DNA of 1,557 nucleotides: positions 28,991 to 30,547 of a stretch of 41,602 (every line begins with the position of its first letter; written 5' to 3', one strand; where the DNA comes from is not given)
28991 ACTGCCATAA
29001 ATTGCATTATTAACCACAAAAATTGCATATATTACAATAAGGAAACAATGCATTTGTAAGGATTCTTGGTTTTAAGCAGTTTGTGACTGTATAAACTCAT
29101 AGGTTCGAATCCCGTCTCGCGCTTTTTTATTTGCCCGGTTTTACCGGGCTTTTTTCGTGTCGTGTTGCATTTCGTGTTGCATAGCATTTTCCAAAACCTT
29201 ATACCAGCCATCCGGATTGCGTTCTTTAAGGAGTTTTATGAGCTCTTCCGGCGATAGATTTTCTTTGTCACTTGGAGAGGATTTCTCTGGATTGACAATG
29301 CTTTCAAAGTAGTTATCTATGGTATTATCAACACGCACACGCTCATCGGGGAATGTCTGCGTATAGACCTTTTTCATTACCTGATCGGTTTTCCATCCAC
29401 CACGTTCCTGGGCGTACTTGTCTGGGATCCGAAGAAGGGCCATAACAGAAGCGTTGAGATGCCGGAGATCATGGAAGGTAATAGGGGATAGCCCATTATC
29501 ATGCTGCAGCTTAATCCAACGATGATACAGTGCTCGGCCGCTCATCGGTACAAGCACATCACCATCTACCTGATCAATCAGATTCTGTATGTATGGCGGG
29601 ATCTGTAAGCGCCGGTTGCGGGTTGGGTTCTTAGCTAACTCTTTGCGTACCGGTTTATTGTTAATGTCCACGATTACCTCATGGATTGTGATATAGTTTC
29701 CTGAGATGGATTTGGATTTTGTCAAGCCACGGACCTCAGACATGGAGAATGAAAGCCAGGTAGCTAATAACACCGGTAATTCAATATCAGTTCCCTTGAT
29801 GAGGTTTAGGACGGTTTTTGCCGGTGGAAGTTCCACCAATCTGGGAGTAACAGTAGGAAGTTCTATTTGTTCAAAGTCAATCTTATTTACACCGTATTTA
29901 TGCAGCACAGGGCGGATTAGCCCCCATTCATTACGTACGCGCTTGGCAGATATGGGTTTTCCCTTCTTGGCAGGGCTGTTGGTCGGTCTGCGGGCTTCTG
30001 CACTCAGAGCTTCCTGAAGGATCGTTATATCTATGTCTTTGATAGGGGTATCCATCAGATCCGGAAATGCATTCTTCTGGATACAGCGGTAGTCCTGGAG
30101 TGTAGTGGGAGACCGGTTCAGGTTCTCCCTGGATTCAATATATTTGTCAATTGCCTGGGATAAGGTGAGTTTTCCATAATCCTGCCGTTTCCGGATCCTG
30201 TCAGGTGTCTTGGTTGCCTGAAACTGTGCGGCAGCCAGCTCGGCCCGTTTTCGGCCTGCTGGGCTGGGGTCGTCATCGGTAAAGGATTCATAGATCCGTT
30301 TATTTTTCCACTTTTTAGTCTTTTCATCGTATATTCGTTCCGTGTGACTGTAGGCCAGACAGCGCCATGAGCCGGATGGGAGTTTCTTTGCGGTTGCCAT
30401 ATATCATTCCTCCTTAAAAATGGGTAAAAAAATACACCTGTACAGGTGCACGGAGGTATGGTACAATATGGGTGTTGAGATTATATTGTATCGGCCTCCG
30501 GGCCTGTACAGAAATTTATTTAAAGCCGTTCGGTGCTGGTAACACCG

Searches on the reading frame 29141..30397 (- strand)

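Call 67: search_protein_families(library=phrogs, proteins=[window:29141-30397:-], max_evalue=1)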
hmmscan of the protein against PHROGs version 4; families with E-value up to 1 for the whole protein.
window:29141-30397:- (418 aa): 6 families
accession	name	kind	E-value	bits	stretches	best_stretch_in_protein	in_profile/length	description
phrog_1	-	integration and excision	1.2e-31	111.7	1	7-383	120-467/611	integrase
phrog_216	-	integration and excision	4.8e-08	33.4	1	279-376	157-252/301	integrase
phrog_17497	-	unknown function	0.0043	18.1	1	300-372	52-124/133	-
phrog_35951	-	unknown function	0.032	15.7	1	298-343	13-58/97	-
phrog_9778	-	unknown function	0.042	15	0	283-296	43-56/58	-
phrog_16198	-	transcription regulation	0.057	14.6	0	235-275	22-62/85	transcriptional repressor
